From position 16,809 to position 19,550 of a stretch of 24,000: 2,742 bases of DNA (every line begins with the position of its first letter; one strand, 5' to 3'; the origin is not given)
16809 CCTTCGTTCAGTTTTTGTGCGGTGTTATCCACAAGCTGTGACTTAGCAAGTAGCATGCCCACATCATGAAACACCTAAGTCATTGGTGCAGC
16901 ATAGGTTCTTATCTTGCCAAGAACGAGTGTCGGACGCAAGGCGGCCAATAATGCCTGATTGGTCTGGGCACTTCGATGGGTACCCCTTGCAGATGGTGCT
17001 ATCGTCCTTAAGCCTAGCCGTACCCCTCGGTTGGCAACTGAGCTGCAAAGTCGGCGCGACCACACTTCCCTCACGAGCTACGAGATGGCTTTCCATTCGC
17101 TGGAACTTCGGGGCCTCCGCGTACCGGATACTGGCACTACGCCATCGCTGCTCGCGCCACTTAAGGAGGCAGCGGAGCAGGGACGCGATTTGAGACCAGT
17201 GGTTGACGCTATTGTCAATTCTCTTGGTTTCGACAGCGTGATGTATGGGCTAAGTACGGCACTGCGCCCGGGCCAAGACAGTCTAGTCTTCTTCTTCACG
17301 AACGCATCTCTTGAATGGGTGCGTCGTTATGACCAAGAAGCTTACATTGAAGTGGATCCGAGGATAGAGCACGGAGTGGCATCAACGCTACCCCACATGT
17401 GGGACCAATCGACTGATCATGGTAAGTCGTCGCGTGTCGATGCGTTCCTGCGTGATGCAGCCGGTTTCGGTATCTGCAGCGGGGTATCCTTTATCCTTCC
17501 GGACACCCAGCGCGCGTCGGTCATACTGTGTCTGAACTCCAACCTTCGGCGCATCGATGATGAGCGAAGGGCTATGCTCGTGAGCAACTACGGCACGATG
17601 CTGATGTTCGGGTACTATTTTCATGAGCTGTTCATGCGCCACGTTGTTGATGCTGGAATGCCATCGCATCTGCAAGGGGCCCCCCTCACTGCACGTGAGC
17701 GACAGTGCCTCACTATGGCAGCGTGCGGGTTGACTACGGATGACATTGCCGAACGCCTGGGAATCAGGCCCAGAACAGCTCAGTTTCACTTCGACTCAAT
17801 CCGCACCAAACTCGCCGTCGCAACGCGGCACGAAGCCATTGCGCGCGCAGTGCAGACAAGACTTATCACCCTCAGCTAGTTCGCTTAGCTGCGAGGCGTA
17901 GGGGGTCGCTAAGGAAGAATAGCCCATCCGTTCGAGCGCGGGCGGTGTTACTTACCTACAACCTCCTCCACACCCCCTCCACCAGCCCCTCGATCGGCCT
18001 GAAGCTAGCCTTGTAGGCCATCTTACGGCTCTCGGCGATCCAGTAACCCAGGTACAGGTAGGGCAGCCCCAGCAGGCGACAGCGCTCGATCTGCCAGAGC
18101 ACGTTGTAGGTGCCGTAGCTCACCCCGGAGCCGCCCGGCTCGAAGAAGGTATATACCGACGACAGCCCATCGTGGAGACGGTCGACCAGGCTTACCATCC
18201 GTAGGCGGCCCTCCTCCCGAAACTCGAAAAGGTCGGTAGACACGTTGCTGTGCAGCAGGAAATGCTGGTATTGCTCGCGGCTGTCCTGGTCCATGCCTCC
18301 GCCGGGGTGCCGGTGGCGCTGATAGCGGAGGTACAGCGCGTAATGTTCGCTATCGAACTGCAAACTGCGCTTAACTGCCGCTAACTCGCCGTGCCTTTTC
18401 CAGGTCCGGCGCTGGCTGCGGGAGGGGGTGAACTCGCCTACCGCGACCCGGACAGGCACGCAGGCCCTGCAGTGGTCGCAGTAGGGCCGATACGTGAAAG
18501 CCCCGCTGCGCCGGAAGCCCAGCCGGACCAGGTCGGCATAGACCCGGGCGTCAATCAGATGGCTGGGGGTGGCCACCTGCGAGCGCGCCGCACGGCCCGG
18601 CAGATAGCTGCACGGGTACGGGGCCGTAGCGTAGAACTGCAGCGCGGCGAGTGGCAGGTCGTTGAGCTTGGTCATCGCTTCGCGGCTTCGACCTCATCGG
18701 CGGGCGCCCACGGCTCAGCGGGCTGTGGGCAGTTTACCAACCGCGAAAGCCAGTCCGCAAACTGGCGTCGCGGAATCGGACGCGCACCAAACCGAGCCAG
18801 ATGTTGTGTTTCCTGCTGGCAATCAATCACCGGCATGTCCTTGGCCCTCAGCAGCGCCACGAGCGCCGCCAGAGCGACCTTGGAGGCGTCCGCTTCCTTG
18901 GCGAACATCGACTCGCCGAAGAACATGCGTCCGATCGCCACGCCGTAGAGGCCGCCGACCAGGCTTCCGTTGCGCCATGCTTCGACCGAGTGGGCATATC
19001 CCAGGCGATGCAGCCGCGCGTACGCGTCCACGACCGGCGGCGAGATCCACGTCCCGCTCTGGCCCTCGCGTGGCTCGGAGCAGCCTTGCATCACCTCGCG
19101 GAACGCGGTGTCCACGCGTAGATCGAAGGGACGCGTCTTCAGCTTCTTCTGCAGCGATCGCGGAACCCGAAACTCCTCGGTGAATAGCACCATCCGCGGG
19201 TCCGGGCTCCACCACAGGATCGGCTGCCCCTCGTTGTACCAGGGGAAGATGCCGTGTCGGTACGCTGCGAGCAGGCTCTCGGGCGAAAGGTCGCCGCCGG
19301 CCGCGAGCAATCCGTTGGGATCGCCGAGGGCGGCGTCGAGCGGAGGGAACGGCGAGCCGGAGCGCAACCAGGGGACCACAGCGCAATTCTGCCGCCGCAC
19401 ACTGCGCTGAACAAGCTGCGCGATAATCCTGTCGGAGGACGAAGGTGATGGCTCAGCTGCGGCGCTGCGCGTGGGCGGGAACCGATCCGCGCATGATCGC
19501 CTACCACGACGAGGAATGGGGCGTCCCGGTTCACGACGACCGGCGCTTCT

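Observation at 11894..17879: DSF-type (rpf) signalling genes physically joined to an AHL-type LuxR solo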

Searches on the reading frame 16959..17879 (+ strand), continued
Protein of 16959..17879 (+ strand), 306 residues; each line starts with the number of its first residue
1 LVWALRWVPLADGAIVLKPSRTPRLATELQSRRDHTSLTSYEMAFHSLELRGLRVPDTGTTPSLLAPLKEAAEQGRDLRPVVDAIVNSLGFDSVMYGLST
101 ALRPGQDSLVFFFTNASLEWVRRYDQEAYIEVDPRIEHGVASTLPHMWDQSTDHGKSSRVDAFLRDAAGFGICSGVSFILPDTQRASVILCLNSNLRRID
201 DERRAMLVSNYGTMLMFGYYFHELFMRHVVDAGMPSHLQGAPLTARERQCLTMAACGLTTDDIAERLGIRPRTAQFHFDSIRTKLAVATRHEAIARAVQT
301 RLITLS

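Call 38: find_related_loci(query=A4, collection=metagenome_contigs, flank=10000)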
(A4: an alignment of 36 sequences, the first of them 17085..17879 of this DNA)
Query A4 (264 aa) in metagenome_contigs; peptide patterns used: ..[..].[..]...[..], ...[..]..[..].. (x = any residue, [..] = any of these).
234 stretches matched a pattern; 223 encode a relative of the query (tblastn E <= 1e-3); the best 80 are kept; 80 distinct loci.
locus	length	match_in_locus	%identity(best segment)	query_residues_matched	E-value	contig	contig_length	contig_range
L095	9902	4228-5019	100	1-264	2e-180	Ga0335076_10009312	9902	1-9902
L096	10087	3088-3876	87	1-263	7e-153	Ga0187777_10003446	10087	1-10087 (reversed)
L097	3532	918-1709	80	1-264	3e-147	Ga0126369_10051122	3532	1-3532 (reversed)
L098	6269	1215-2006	78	1-264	1e-141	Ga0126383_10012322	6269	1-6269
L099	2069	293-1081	68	1-263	5e-127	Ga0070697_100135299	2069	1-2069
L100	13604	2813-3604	65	1-264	7e-118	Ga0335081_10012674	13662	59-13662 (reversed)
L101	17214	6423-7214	67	1-264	2e-117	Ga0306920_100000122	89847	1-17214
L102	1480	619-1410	63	1-264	6e-126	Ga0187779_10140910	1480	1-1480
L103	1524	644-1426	64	4-263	1e-123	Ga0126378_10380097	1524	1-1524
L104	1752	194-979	65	3-264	3e-122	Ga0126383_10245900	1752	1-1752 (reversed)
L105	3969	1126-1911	64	4-264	2e-114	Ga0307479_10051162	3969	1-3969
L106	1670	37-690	71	47-264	7e-116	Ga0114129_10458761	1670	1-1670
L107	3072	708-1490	62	3-263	1e-110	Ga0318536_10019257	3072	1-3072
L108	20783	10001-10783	62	3-263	1e-107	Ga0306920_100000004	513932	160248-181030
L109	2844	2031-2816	59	3-264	2e-109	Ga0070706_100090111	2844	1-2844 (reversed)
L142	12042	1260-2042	46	3-263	1e-75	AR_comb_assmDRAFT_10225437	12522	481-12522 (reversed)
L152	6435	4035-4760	46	20-261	1e-73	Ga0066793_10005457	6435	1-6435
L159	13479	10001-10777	47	3-261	7e-73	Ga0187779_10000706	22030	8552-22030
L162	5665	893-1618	48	20-261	2e-72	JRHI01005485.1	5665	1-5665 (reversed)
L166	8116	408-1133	48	20-261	8e-72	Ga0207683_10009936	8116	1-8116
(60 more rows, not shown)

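Call 46: search_protein_families(library=pfam, proteins=[L101:7383-8204:+, L101:3306-6098:+, L142:2435-4123:-, L166:1620-2138:-, L166:2222-2779:-, L152:1695-2579:-, L152:460-1695:-, L162:1683-2546:-, L162:2399-3289:-, L159:7552-8439:-], max_evalue=0.001)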
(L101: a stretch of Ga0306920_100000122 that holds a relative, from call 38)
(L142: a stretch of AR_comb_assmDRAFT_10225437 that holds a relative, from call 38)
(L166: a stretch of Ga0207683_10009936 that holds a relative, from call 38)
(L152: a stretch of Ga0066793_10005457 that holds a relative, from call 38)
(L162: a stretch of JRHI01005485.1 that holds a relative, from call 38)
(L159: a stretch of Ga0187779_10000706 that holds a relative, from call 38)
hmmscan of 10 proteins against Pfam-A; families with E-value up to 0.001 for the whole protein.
L101:7383-8204:+ (274 aa): 1 family
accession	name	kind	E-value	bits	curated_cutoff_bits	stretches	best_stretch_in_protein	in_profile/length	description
PF03704.23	BTAD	-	5.5e-17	62.9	22.1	1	103-245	1-145/146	Bacterial transcriptional activator domain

L101:3306-6098:+ (931 aa): 3 families
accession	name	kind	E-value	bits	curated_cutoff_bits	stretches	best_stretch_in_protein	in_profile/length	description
PF13517.12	FG-GAP_3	-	7.8e-24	84.5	26.9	1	275-347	1-61/61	FG-GAP-like repeat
PF01839.29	FG-GAP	-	6.1e-12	45.6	22.1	0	209-226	3-20/37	FG-GAP repeat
PF18885.6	DUF5648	-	7.9e-10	39.5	25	0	780-855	51-120/134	Domain of unknown function (DUF5648)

L142:2435-4123:- (563 aa): 0 families

L166:1620-2138:- (173 aa): 0 families

L166:2222-2779:- (186 aa): 2 families
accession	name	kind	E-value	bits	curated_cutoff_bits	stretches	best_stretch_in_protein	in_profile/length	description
PF04002.20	RadC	-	2.7e-45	153.6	22.1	1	65-185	1-121/121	RadC-like JAB domain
PF14464.11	Prok-JAB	-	0.00076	19.8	25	0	70-155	4-93/114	Prokaryotic homologs of the JAB domain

L152:1695-2579:- (295 aa): 3 families
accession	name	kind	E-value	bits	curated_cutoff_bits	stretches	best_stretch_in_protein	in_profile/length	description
PF10074.15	RovC_DNA-bd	-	4.5e-20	72.7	26.4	1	173-277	1-105/107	T6SS, Transcription factor, DNA binding domain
PF22791.1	DUF7011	-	2.1e-13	49.9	27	1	111-153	4-45/48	Domain of unknown function (DUF7011)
PF20109.4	Trans_reg_dom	-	1.9e-11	44.6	23.8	1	38-84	2-55/60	Proteobacterial transcriptional regulator-like domain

L152:460-1695:- (412 aa): 1 family
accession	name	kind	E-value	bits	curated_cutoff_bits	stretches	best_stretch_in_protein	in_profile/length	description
PF10134.15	RPA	-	2.9e-76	256.5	27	1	161-378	13-228/228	Replication initiator protein A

L162:1683-2546:- (288 aa): 2 families
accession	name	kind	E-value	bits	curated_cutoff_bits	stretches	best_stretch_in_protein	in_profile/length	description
PF04377.21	ATE_C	-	1.4e-42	145.6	25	1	159-279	1-120/122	Arginine-tRNA-protein transferase, C terminus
PF04376.19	ATE_N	-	3.3e-23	82.1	27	1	69-139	1-72/72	Arginine-tRNA-protein transferase, N terminus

L162:2399-3289:- (297 aa): 1 family
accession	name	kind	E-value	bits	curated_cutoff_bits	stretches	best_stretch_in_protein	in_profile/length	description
PF03588.20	Leu_Phe_trans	-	1.1e-73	246.8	22.7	1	96-264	2-170/171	Leucyl/phenylalanyl-tRNA protein transferase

L159:7552-8439:- (296 aa): 1 family
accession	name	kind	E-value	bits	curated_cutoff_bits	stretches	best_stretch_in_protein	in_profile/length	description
PF10134.15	RPA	-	3.5e-78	262.7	27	1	32-261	1-228/228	Replication initiator protein A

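Call 58: search_dna_similar(query=window:17085-17879:+, collection=plasmids, mode=protein, max_evalue=1e-10, max_rows=15)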
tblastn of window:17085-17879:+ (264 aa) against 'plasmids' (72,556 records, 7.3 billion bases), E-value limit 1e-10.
Records with a match: 276; places in all: 277; records where one place covers at least 80% of the query: 171.
Best place of each record, by identity: <60% 276.
By first word of the organism name: Rhizobium 112; Bradyrhizobium 45; Burkholderia 44; Agrobacterium 43; Methylocystis 3; Acinetobacter 3; Sinorhizobium 2; Mesorhizobium 2; Methylocella 2; Aeromonas 2; and 15 more.
By predicted mobility (MOB-suite, as given by PLSDB): conjugative 201; non-mobilizable 65; mobilizable 10.
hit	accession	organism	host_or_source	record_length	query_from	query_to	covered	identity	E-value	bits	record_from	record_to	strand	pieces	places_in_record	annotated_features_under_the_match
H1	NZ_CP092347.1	Rhizobium sp. C104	Cell culture,nodule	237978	18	262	93%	31.0%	3e-13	76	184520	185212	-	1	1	LuxR family transcriptional regulator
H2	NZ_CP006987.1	Rhizobium etli bv. mimosae str. IE4771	Phaseolus vulgaris,whole organism,nodule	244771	18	262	93%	30.6%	2e-12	74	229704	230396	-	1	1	LuxR family transcriptional regulator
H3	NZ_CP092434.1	Rhizobium sp. K102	Phaseolus vulgaris,Cell culture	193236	18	262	93%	29.8%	3e-12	73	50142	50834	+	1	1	LuxR family transcriptional regulator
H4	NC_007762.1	Rhizobium etli CFN 42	-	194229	18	262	93%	29.8%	3e-12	73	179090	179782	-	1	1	LuxR family transcriptional regulator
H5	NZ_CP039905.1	Agrobacterium tumefaciens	-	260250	17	262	93%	29.3%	5e-14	79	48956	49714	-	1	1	LuxR family transcriptional regulator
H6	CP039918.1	Agrobacterium tumefaciens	-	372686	17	262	93%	29.3%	5e-14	79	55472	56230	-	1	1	LuxR family transcriptional regulator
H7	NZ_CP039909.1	Agrobacterium tumefaciens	-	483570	17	262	93%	29.3%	5e-14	79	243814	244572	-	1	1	LuxR family transcriptional regulator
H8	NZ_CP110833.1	Agrobacterium sp. 13-2099-1-2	quaking aspen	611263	21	263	92%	29.4%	1e-12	75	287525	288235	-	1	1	LuxR family transcriptional regulator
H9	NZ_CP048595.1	Agrobacterium tumefaciens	walnut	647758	21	263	92%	29.4%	4e-12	73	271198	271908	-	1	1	LuxR family transcriptional regulator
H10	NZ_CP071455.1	Rhizobium lentis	lentil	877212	15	261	94%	28.9%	4e-15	82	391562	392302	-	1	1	LuxR family transcriptional regulator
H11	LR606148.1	Rhizobium sp. Q54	paddy soil contaminated with arsenic ...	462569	10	261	95%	28.3%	9e-12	72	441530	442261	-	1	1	autoinducer-binding protein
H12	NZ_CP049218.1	Agrobacterium tumefaciens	Clematis,cell culture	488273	21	263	92%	29.0%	7e-12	72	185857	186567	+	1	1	LuxR family transcriptional regulator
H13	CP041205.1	Rhizobium sp. NIBRBAC000502774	Genome assembly,Coal mine soil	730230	24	263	91%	29.1%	4e-12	73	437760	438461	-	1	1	LuxR family transcriptional regulator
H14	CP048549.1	Agrobacterium tumefaciens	walnut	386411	24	263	91%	29.1%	2e-13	77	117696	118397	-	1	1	LuxR family transcriptional regulator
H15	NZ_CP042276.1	Agrobacterium tumefaciens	Juglans regia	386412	24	263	91%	29.1%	2e-13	77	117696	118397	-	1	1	LuxR family transcriptional regulator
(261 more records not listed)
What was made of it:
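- Closest known: LuxR solos and LuxR receptors paired with non-LuxI synthases. Different: The best PLSDB relative is only 31% identical (call 58).
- Tried and rejected: It gave only generic LuxRs at <=31% identity (call 58).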

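Call 65: predict_structure(alignment_id=A4)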
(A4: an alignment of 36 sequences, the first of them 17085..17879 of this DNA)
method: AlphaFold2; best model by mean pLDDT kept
length: 264 residues; sequences in the alignment: 36
mean_pLDDT: 87.0   pTM: 0.70
mean pLDDT of the five models: 87.0, 85.3, 84.8, 83.7, 75.6
residues with pLDDT >= 90: 130; 70-90: 109; 50-70: 25; < 50: 0
segments of 3 or more residues with pLDDT < 50: none
pLDDT, mean of each block of 10 residues (from residue 1): 71 73 88 88 96 86 69 92 88 86 90 92 96 92 83 95 95 92 80 70 93 95 94 88 84 91 82
secondary structure, 60 per line:
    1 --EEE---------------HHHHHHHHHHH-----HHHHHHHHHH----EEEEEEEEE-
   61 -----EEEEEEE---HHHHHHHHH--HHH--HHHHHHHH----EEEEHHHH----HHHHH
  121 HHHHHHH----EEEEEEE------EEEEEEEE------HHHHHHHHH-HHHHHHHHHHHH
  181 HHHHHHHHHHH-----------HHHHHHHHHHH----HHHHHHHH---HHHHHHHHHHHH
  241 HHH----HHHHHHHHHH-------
elements in order: E3-5 H21-31 H37-46 E51-59 E66-72 H76-84 H92-99 E104-107 H108-111 H116-127 E132-138 E145-152 H159-167 H169-191 H203-213 H218-225 H229-243 H248-257

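Call 67: fold_search(model_id=the predicted structure, library=pdb)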
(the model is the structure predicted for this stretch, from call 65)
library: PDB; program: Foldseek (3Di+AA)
matches with E <= 10: 1238; with E <= 0.001: 84
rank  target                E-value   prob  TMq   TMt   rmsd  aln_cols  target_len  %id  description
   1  6cbq_A                5.1e-16  1.00  0.48  0.53  10.4       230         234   25  Crystal structure of QscR bound to agonist S3 (released 2018-02-28)
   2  2q0o_A                1.4e-15  1.00  0.48  0.54  11.2       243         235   23  Crystal structure of an anti-activation complex in bacterial quorum sensing (released 2007-09-25)
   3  3szt_A                2.0e-15  1.00  0.47  0.53  10.5       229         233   25  Quorum Sensing Control Repressor, QscR, Bound to N-3-oxo-dodecanoyl-L-Homoserine Lactone (released 2011-09-28)
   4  6v7w_B                3.1e-15  1.00  0.45  0.50  14.2       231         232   25  Crystal structure of LasR-Aqs1 complex from Pseudomonas aeruginosa (released 2020-12-16)
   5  6v7w_E                3.7e-15  1.00  0.48  0.54  15.3       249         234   23  Crystal structure of LasR-Aqs1 complex from Pseudomonas aeruginosa (released 2020-12-16)
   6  8dq0_C                4.2e-14  1.00  0.49  0.53  10.2       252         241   24  Quorum-sensing receptor RhlR bound to PqsE (released 2022-12-07)
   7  8dq0_D                6.3e-14  1.00  0.47  0.51  10.5       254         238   24  Quorum-sensing receptor RhlR bound to PqsE (released 2022-12-07)
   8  3szt_B                6.7e-14  1.00  0.45  0.52  10.5       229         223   24  Quorum Sensing Control Repressor, QscR, Bound to N-3-oxo-dodecanoyl-L-Homoserine Lactone (released 2011-09-28)
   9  7r3j_D                7.9e-14  1.00  0.46  0.50  10.4       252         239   23  Nativ complex of PqsE and RhlR with the synthetic antagonist mBTL (released 2022-12-14)
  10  1l3l_C                9.5e-14  1.00  0.40  0.47  17.7       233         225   18  Crystal structure of a bacterial quorum-sensing transcription factor complexed with pheromone and DNA (released 2002-07-03)
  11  7r3e_A                1.5e-13  1.00  0.50  0.26   9.7       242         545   24  Fusion construct of PqsE and RhlR in complex with the synthetic antagonist mBTL (released 2022-12-14)
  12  7r3i_B                1.9e-13  1.00  0.44  0.49  11.1       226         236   23  PROSS optimitzed variant of RhlR (61 mutations) in complex with the synthetic antagonist mBTL (released 2022-12-14)
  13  7r3h_C                2.0e-13  1.00  0.44  0.49  10.4       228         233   23  PROSS optimitzed variant of RhlR (75 mutations) in complex with native autoinducer C4-HSL (released 2022-12-14)
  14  7r3e_B                2.9e-13  1.00  0.45  0.24  10.3       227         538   26  Fusion construct of PqsE and RhlR in complex with the synthetic antagonist mBTL (released 2022-12-14)
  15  1l3l_A                4.1e-13  1.00  0.42  0.47  10.8       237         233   18  Crystal structure of a bacterial quorum-sensing transcription factor complexed with pheromone and DNA (released 2002-07-03)
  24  4y13                  4.0e-11  1.00  0.43  0.46  11.1       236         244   21  SdiA in complex with octanoyl-rac-glycerol (released 2015-04-08)
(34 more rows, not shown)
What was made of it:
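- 17085..17879 (+): LuxR-family regulator (264 aa): Autoind_bind ligand domain plus GerE HTH. It belongs to a subfamily linked to rpf genes. AF2 pLDDT 87, with Foldseek top hits QscR, TraR, LasR and RhlR (calls 65, 67).
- On LuxR-type AHL receptor: AF2 pLDDT 87, with Foldseek top hits QscR, TraR, LasR, RhlR, SdiA and CviR (calls 65, 67).
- Closest known: LuxR solos and LuxR receptors paired with non-LuxI synthases. Same: The fold is that of QscR, LasR, TraR and SdiA (call 67).
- Fold: calls 65, 67. LuxR-type pockets can hold non-AHL lipids, for example SdiA with octanoyl-rac-glycerol, 4y13 (call 67).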

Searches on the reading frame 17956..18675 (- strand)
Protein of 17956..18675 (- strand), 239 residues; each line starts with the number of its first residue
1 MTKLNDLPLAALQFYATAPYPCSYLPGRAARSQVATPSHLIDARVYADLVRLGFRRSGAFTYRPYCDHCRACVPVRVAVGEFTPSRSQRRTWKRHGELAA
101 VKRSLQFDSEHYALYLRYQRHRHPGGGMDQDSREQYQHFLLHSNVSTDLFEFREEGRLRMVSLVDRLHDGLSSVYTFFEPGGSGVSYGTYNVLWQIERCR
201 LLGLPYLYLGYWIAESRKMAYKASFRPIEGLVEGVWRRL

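Call 4: search_protein_families(library=pfam, proteins=[window:17956-18675:-], max_evalue=0.01)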
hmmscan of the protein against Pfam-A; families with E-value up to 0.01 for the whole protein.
window:17956-18675:- (239 aa): 2 families
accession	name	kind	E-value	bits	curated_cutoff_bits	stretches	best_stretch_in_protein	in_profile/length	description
PF04377.21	ATE_C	-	5.8e-42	143.6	25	1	110-231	1-121/122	Arginine-tRNA-protein transferase, C terminus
PF04376.19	ATE_N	-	2.3e-25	89.1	27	1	20-90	1-72/72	Arginine-tRNA-protein transferase, N terminus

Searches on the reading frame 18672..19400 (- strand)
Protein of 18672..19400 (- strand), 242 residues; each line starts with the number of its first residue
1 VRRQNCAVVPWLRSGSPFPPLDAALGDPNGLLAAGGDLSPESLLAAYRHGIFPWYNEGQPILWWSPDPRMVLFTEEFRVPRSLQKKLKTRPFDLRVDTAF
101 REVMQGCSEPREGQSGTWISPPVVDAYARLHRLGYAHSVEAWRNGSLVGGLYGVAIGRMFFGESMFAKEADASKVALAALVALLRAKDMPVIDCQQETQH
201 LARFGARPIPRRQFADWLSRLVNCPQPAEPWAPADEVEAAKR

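Call 4: search_protein_families(library=pfam, proteins=[window:18672-19400:-], max_evalue=0.01)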
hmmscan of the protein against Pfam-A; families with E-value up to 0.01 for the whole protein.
window:18672-19400:- (242 aa): 1 family
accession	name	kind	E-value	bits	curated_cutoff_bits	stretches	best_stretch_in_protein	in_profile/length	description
PF03588.20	Leu_Phe_trans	-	3.2e-75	251.8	22.7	1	40-210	1-171/171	Leucyl/phenylalanyl-tRNA protein transferase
